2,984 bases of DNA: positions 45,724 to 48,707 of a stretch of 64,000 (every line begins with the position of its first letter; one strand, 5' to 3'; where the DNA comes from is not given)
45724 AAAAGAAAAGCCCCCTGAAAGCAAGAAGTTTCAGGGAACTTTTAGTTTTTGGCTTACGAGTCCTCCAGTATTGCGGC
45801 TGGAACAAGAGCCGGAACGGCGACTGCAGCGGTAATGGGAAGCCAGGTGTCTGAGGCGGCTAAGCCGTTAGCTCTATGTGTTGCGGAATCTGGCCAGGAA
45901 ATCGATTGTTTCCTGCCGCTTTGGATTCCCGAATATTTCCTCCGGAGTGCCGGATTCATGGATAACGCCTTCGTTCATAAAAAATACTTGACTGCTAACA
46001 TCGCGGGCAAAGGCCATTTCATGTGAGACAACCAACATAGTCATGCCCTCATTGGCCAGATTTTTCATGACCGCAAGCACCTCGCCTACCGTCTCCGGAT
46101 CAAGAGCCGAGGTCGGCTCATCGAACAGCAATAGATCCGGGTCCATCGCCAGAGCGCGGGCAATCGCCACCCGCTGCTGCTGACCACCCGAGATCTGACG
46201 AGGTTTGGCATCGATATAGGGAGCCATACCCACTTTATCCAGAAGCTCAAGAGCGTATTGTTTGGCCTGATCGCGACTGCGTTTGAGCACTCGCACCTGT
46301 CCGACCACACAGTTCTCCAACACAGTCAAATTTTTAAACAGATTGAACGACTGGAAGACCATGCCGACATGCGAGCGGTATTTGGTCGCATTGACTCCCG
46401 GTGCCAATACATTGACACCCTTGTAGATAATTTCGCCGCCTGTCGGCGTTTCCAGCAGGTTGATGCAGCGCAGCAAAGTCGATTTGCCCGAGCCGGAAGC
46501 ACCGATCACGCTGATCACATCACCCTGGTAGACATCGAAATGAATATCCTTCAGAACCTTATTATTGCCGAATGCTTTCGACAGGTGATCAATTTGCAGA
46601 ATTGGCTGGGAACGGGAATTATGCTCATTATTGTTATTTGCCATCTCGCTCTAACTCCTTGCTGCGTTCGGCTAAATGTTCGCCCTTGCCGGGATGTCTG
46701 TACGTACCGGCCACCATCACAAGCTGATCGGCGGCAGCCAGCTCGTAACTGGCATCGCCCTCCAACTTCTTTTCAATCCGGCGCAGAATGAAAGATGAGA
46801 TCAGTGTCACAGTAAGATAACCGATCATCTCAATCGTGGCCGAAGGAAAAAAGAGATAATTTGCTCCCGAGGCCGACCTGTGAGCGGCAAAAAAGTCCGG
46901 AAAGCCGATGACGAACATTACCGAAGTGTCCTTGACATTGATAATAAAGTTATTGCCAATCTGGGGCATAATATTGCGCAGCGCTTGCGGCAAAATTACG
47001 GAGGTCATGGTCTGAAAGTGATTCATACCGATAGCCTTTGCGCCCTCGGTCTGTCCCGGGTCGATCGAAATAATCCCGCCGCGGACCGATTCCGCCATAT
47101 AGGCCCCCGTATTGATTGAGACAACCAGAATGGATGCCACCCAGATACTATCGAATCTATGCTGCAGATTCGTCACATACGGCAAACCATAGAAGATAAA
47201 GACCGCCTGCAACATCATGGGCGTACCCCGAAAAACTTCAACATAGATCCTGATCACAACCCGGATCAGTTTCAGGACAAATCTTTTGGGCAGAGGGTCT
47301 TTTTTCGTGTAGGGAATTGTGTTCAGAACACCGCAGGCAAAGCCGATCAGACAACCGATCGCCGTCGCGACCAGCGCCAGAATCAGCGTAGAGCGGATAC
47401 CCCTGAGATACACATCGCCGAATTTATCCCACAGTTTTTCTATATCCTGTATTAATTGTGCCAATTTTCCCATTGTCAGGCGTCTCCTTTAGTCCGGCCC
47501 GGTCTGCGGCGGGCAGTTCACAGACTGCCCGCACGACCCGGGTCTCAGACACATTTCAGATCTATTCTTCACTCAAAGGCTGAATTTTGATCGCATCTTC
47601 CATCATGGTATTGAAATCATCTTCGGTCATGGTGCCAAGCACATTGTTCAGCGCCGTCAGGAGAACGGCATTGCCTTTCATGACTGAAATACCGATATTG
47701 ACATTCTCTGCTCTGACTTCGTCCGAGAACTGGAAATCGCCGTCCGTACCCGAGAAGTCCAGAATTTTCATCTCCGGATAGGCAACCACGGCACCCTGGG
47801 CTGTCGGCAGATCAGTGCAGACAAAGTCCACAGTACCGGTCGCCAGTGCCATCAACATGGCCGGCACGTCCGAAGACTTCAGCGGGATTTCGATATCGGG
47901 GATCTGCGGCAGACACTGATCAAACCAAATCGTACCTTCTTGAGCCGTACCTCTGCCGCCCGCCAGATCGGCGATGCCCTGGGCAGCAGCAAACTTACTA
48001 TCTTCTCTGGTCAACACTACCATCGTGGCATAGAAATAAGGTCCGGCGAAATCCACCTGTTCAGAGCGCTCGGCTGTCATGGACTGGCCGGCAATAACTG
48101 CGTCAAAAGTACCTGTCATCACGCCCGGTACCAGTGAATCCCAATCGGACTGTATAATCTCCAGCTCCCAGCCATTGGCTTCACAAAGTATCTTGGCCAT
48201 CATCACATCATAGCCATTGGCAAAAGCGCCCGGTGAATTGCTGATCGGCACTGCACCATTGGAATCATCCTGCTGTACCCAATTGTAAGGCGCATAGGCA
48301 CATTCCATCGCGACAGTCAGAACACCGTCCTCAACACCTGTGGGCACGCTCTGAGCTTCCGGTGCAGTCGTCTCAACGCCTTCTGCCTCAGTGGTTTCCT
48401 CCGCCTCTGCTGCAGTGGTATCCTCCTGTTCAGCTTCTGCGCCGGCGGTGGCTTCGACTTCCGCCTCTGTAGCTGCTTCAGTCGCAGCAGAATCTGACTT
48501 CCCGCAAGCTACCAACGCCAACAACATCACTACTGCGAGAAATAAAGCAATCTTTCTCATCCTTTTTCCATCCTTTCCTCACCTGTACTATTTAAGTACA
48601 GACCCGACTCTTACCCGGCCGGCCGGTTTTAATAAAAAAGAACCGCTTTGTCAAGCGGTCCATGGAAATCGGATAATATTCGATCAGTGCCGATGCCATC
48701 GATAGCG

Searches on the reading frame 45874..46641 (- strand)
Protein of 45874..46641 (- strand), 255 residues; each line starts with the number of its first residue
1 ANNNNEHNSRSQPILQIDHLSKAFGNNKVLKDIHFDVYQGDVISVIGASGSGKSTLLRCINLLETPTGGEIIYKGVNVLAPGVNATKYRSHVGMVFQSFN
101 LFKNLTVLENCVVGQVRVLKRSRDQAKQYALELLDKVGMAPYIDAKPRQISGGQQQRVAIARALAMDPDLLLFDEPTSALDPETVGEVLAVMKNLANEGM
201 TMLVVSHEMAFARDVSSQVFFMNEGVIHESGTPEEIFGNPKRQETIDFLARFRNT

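Call 86: search_protein_families(library=pfam, proteins=[window:45874-46641:-])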
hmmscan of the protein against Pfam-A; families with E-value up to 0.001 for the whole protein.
window:45874-46641:- (255 aa): 4 families
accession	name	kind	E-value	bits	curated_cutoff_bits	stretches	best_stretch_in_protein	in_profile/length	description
PF00005.33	ABC_tran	-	3e-36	125.5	25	1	30-178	1-137/137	ABC transporter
PF13304.12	AAA_21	-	5.1e-11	43.6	27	1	148-209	236-300/304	AAA domain, putative AbiEii toxin, Type IV TA system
PF02463.25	SMC_N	-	1.7e-07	31.3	40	1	41-218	25-208/220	RecF/RecN/SMC N terminal domain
PF13555.12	AAA_29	-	0.00026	21.1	27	1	38-66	20-48/61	P-loop containing region of AAA domain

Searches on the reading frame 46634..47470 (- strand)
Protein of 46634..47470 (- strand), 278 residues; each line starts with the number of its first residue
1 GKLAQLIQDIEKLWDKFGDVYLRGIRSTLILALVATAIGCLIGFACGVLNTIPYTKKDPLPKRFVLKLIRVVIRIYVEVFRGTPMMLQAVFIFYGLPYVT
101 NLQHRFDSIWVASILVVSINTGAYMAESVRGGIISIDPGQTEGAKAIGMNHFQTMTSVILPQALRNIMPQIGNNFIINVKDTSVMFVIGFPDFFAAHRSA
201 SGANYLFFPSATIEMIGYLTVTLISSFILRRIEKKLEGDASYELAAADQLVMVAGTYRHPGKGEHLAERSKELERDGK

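Call 86: search_protein_families(library=pfam, proteins=[window:46634-47470:-])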
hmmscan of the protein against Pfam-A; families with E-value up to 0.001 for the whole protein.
window:46634-47470:- (278 aa): 1 family
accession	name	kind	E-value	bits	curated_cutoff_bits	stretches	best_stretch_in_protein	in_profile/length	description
PF00528.27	BPD_transp_1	-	3.1e-21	76.4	26.4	1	67-236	14-182/184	Binding-protein-dependent transport system inner membrane component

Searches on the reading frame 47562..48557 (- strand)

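Call 86: search_protein_families(library=pfam, proteins=[window:47562-48557:-])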
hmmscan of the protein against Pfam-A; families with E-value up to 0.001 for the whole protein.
window:47562-48557:- (331 aa): 2 families
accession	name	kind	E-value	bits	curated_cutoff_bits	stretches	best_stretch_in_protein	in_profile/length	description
PF00497.25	SBP_bac_3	-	9.5e-23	80.9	26.4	1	81-313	2-119/132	Bacterial extracellular solute-binding proteins, family 3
PF10613.14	Lig_chan-Glu_bd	-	0.0001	22.8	30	1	137-185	65-113/115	Ligated ion channel L-glutamate- and glycine-binding site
